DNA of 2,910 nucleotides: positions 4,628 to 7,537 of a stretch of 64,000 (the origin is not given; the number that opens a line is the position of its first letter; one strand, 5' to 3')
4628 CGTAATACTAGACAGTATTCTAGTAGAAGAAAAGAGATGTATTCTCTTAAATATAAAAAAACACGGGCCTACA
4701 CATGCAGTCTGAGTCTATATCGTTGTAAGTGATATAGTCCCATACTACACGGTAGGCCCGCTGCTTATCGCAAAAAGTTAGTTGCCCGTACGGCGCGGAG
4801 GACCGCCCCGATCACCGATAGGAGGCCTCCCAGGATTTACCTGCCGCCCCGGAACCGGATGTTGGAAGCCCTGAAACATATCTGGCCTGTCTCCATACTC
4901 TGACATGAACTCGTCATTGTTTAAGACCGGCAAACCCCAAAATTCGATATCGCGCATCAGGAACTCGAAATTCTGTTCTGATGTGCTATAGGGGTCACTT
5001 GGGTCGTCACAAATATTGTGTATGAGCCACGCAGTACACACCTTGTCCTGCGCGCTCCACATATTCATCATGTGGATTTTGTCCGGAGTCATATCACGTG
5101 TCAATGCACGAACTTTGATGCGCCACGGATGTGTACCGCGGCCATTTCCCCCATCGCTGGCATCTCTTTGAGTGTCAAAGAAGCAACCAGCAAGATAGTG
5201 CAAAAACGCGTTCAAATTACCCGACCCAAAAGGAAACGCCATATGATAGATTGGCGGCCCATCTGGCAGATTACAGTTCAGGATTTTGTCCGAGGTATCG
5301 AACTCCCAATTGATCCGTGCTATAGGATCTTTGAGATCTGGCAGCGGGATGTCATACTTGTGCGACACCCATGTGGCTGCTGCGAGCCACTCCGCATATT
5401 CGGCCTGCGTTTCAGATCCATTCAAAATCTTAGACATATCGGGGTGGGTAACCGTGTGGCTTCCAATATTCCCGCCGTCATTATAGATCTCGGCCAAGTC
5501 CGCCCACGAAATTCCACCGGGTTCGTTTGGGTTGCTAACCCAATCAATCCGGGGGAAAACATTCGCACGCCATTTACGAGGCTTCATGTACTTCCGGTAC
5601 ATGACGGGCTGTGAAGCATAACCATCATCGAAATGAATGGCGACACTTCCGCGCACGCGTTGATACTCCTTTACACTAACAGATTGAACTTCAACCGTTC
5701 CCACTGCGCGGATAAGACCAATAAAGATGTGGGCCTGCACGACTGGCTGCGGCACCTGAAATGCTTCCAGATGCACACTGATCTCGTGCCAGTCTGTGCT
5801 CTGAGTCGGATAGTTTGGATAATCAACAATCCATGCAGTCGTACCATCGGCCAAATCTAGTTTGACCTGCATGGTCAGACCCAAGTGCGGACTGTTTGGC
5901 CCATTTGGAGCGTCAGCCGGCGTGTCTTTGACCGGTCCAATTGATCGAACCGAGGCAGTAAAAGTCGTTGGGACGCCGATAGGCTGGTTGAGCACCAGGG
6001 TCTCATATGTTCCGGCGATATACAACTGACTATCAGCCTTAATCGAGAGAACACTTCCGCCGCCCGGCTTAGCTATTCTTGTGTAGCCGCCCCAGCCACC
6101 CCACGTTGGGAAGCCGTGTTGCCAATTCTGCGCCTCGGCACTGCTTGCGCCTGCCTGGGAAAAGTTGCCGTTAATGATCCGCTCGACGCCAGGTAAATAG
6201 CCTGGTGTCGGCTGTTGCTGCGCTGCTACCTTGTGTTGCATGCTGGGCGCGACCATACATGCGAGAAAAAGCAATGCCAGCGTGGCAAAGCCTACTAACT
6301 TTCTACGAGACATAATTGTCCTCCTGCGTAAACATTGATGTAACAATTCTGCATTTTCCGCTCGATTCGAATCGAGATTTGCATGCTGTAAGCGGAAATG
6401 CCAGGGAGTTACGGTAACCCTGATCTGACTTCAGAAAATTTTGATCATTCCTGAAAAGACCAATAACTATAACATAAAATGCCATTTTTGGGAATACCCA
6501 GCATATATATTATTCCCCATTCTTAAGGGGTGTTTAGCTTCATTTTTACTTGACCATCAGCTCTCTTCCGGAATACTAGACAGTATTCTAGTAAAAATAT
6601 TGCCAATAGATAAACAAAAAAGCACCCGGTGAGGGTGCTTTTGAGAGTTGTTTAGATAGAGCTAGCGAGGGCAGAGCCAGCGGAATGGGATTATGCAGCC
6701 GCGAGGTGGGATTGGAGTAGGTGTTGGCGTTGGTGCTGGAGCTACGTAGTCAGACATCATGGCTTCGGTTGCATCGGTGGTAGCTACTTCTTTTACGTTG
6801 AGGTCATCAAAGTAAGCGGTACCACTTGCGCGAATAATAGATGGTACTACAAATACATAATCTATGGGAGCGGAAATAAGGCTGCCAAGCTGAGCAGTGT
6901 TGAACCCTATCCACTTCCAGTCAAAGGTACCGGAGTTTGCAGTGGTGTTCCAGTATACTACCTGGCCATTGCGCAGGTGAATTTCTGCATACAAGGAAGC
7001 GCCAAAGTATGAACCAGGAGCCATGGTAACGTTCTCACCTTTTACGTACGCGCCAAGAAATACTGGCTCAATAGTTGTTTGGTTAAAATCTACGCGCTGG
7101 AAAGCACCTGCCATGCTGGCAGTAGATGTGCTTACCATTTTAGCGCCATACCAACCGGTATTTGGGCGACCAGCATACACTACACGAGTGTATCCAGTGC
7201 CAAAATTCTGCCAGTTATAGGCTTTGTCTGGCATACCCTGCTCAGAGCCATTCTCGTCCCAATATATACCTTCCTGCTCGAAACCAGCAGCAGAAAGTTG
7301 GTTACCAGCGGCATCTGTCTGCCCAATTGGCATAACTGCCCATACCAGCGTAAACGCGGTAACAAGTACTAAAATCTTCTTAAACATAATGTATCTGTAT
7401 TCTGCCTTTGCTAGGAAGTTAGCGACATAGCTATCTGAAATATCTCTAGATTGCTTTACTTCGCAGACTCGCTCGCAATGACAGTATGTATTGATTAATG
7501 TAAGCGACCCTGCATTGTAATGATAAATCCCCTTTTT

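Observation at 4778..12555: Exopolysaccharide synthesis/modification locus: processive GT2 synthase, UXS, two secreted CBM-deacetylases, a standalone paralogous CBM protein and a Cys-rich anchored miniprotein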

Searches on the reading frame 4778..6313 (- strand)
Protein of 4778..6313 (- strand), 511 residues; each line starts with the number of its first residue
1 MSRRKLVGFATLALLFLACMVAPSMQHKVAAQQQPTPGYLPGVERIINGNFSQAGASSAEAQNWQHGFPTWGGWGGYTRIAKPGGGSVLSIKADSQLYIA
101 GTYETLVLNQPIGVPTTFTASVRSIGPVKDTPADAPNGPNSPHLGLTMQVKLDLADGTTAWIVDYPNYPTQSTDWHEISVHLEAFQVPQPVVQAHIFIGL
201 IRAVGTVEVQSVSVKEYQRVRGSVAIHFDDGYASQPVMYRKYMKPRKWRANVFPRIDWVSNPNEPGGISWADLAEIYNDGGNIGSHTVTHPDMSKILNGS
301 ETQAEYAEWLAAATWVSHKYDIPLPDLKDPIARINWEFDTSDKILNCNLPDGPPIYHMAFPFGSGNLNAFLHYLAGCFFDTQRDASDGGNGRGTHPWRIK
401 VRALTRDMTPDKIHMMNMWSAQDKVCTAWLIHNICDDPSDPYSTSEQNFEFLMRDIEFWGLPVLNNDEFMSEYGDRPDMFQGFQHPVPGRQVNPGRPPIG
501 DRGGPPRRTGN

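Call 3: search_protein_families(library=pfam, proteins=[window:4778-6313:-], max_evalue=0.01)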
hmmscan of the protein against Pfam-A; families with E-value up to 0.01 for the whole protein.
window:4778-6313:- (511 aa): 1 family
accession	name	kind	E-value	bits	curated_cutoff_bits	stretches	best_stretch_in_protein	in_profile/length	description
PF01522.26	Polysacc_deac_1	-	4.1e-09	36.9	23.1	1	222-325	7-72/124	Polysaccharide deacetylase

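Call 8: search_protein_families(library=ncbifam, proteins=[window:4778-6313:-], max_evalue=0.01)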
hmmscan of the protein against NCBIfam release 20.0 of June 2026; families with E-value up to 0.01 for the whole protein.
window:4778-6313:- (511 aa): 0 families

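Call 77: search_solved_structures(query=window:4778-6313:-, max_evalue=0.01, show_alignments=2)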
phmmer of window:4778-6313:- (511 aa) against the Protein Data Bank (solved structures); distinct sequences matched with E-value up to 0.01: 0.

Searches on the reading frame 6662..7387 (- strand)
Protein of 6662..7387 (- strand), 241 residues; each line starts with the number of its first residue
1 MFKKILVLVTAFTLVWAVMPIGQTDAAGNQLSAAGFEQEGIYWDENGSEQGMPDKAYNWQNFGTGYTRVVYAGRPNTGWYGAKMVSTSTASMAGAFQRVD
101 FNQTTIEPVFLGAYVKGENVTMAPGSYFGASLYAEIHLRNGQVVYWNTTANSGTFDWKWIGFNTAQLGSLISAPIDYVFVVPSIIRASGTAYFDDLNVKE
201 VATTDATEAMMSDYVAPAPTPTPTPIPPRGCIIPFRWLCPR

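Call 3: search_protein_families(library=pfam, proteins=[window:6662-7387:-], max_evalue=0.01)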
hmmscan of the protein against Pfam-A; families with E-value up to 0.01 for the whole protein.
window:6662-7387:- (241 aa): 0 families

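Call 8: search_protein_families(library=ncbifam, proteins=[window:6662-7387:-], max_evalue=0.01)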
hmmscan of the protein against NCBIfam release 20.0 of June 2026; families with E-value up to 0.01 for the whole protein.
window:6662-7387:- (241 aa): 0 families

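Call 24: find_homologous_proteins(query=window:6662-7387:-, max_evalue=0.001)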
Query window:6662-7387:- (241 aa): 11 proteins with E <= 0.001 among 1341 candidates.
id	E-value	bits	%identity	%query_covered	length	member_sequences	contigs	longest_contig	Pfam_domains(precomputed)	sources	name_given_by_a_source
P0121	5.9e-160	548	98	100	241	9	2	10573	-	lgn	-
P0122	7.6e-102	358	69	86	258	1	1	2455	-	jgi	jgi:hypothetical protein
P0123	1.1e-94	335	61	100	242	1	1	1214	-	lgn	-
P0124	7.4e-82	292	59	88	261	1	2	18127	-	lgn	-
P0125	2.1e-80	288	60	93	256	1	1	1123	-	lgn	-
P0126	4.9e-58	214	52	83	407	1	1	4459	PF01522.27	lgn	-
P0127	2.0e-57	212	49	88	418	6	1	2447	PF01522.27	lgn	-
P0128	1.9e-55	206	50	88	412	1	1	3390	PF01522.27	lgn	-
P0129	1.5e-53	200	52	76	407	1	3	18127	PF01522.27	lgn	-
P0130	4.5e-51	192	55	66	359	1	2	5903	PF01522.27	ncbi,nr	ncbi:MAG: polysaccharide deacetylase family protein [Candidatus Doudnabacteria bacterium]|nr:polysac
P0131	1.1e-41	161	45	75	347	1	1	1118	PF01522.27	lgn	-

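Call 25: find_encoding_contigs(protein=P0121, flank=10000, max_places=4)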
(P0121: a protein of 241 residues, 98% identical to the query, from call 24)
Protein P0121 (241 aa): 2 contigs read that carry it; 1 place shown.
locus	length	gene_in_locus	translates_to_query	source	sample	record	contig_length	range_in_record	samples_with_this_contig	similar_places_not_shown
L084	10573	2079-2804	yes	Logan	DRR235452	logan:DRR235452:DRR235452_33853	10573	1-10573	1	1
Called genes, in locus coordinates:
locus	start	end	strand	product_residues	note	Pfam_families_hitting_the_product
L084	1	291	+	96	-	?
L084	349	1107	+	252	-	-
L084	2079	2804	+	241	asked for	-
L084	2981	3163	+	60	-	-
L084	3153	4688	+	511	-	PF01522:Polysacc_deac_1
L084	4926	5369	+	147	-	-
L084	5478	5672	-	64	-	-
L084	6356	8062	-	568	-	-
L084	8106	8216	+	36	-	-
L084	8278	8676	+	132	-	-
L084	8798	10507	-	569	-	PF13231:PMT_2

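Call 45: predict_structure(alignment_id=A3)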
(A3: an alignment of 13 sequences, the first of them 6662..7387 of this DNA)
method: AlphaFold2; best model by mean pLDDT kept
length: 241 residues; sequences in the alignment: 13
mean_pLDDT: 71.1   pTM: 0.64
mean pLDDT of the five models: 71.1, 67.0, 64.6, 60.4, 57.3
residues with pLDDT >= 90: 47; 70-90: 95; 50-70: 54; < 50: 45
segments of 3 or more residues with pLDDT < 50: 19-38, 56-63, 225-231, 233-235, 238-241
pLDDT, mean of each block of 10 residues (from residue 1): 74 64 32 40 58 48 54 55 80 77 89 89 86 93 92 90 92 91 87 79 83 62 48 48 44
secondary structure, 60 per line:
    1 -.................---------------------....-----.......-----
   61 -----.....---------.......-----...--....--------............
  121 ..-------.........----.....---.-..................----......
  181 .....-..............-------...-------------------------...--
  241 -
elements in order: H2-18 E40-43 E49-52 E66-70 E80-86 E92-94 E97-100 E109-122 E130-138 E143-147 E153-163 H164-170 E175-185 E187-200

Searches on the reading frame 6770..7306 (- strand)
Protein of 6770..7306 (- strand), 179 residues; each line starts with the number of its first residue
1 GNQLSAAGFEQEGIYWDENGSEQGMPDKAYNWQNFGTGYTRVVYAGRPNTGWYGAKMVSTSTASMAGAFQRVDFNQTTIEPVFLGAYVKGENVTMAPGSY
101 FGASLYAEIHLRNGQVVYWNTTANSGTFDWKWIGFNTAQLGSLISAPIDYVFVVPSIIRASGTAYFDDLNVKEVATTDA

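Call 85: search_protein_representatives(alignment_id=A4)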
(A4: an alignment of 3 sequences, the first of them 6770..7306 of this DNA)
Query: 3 sequences, 163 profile positions. Proteins with E-value up to 0.001 (for the whole library): 346; up to 1e-10: 86; up to 1e-30: 20. The best 150 are listed.
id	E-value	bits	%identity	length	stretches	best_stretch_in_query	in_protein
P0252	6.3e-105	364.4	-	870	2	3-162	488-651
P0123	4.5e-56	205.6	-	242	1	2-161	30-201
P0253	1.1e-49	184.8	-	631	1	4-162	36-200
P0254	2.3e-49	183.8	-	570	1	2-162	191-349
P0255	4.6e-49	182.8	-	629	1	3-162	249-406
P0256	4.5e-47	176.3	-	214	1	5-155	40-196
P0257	5.0e-46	172.9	-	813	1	2-162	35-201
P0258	8.6e-46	172.2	-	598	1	2-160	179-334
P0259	1.1e-44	168.6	-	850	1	10-162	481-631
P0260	2.2e-42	161.1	-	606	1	4-162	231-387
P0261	1.5e-40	155.1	-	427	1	2-162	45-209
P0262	1.5e-39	151.9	-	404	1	19-163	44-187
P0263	5.7e-39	150.0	-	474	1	15-162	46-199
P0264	8.2e-39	149.5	-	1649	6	17-161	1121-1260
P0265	2.1e-35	138.4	-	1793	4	6-162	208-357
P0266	5.9e-35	136.9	-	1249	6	20-158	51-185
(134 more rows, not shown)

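Call 86: search_protein_families(library=pfam, proteins=[P0252, P0253, P0254, P0255, P0257, P0259, P0264, P0265, P0266, P0260], max_evalue=0.001)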
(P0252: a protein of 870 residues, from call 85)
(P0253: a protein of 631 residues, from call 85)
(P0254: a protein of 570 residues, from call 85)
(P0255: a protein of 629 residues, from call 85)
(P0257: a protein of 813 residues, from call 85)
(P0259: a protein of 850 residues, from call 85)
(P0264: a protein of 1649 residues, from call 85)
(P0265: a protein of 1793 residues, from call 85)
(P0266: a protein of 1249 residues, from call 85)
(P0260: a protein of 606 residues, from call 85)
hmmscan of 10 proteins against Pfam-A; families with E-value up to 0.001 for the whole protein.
P0252 (870 aa): 3 families
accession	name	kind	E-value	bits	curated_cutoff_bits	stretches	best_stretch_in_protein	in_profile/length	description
PF01522.26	Polysacc_deac_1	-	3.2e-18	66.3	23.1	1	654-767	5-115/124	Polysaccharide deacetylase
PF13948.11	DUF4215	-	1.4e-08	35.3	27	1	449-478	18-46/47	Domain of unknown function (DUF4215)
PF10096.14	DUF2334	-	0.00064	19.8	26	0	674-762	22-130/203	Uncharacterized protein conserved in bacteria (DUF2334)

P0253 (631 aa): 2 families
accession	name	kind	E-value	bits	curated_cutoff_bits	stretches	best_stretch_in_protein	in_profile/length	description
PF01522.26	Polysacc_deac_1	-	7.4e-14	52.2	23.1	1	204-317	6-116/124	Polysaccharide deacetylase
PF19403.5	SpaA_2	-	3e-08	34.6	25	1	437-517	4-96/96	Prealbumin-like fold domain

P0254 (570 aa): 1 family
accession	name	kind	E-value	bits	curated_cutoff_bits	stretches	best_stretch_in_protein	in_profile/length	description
PF01522.26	Polysacc_deac_1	-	3.1e-17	63.1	23.1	1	351-471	4-121/124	Polysaccharide deacetylase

P0255 (629 aa): 2 families
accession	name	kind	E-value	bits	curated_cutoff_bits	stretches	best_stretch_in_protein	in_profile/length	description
PF01522.26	Polysacc_deac_1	-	1.4e-14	54.6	23.1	1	409-523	5-116/124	Polysaccharide deacetylase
PF10096.14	DUF2334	-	6.9e-06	26.2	26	1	454-583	54-190/203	Uncharacterized protein conserved in bacteria (DUF2334)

P0257 (813 aa): 3 families
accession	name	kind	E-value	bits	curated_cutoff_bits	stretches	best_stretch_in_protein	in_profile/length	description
PF01522.26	Polysacc_deac_1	-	3.2e-15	56.6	23.1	1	207-320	8-118/124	Polysaccharide deacetylase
PF14524.12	Wzt_C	-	1.1e-07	32.3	30.4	1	620-724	29-142/143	Wzt C-terminal domain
PF00630.25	Filamin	-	0.00049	21.3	26.9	0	617-689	15-81/93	Filamin/ABP280 repeat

P0259 (850 aa): 2 families
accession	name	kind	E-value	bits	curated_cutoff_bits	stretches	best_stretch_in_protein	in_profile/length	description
PF01522.26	Polysacc_deac_1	-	9.7e-19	68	23.1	1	634-750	5-118/124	Polysaccharide deacetylase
PF10096.14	DUF2334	-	3.9e-06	27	26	1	681-826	56-200/203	Uncharacterized protein conserved in bacteria (DUF2334)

P0264 (1649 aa): 1 family
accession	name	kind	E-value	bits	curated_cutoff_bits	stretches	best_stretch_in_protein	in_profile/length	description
PF16116.10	DUF4832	-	1.2e-05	25.7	29.2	1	311-454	37-170/216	Domain of unknown function (DUF4832)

P0265 (1793 aa): 2 families
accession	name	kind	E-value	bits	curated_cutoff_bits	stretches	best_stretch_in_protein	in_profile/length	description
PF00395.25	SLH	-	8.7e-32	109.3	20.8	3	1676-1718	1-44/44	S-layer homology domain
PF22637.2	CBM_4_9_1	-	3.8e-07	30.9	27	0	645-686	106-147/148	BppA domain 1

P0266 (1249 aa): 0 families

P0260 (606 aa): 2 families
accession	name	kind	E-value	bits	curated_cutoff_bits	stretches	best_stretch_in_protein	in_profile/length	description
PF01522.26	Polysacc_deac_1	-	3.4e-17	63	23.1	1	390-506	5-118/124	Polysaccharide deacetylase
PF10096.14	DUF2334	-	0.00024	21.2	26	1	437-564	56-190/203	Uncharacterized protein conserved in bacteria (DUF2334)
